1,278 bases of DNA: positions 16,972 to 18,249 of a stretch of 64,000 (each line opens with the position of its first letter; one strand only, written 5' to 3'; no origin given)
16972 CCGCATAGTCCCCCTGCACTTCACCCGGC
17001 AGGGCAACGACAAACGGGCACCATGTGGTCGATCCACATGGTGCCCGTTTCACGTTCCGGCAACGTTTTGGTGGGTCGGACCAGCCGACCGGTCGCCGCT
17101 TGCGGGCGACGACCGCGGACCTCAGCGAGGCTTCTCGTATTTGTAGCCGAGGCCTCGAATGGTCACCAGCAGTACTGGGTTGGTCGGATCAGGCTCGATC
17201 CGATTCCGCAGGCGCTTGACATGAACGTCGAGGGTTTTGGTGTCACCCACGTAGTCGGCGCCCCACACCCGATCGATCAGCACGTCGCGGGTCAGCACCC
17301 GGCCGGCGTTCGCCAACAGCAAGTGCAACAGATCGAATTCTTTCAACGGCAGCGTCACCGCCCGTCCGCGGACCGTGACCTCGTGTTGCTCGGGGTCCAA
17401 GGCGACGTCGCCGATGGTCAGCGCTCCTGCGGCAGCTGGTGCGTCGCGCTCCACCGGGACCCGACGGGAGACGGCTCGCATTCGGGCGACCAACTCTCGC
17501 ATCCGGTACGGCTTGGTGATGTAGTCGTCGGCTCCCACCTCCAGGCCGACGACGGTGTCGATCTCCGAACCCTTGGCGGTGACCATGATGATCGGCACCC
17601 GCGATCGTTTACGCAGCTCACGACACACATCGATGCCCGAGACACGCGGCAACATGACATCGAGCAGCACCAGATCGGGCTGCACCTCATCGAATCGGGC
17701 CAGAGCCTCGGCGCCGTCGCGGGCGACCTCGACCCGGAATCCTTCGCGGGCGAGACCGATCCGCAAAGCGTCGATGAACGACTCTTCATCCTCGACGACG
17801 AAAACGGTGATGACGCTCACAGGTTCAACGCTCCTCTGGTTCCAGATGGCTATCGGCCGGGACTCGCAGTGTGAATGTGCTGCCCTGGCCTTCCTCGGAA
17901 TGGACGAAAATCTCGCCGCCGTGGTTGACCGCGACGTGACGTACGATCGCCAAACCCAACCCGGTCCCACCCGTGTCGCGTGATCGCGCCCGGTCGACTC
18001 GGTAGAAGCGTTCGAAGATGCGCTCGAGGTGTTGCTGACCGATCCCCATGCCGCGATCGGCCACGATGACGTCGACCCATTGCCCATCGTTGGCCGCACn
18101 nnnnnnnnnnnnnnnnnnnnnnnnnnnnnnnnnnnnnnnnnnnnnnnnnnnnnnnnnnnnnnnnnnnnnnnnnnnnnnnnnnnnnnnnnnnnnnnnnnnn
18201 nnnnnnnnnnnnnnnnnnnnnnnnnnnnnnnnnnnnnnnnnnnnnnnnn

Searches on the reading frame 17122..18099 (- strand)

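Call 23: search_protein_families(library=pfam, proteins=[window:17122-18099:-], max_evalue=0.001)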
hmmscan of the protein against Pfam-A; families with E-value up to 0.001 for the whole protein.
window:17122-18099:- (325 aa): 3 families
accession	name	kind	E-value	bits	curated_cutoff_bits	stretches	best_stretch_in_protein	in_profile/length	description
PF00072.30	Response_reg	-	4e-30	104.7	30.2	1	99-207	1-110/111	Response regulator receiver domain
PF00486.34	Trans_reg_C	-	8.7e-26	90.2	26.2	1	245-320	1-76/77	Transcriptional regulatory protein, C terminal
PF23198.2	PDE8A_N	-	1.6e-05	25.3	29.6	1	92-167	8-82/147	PDE8A-like, N-terminal domain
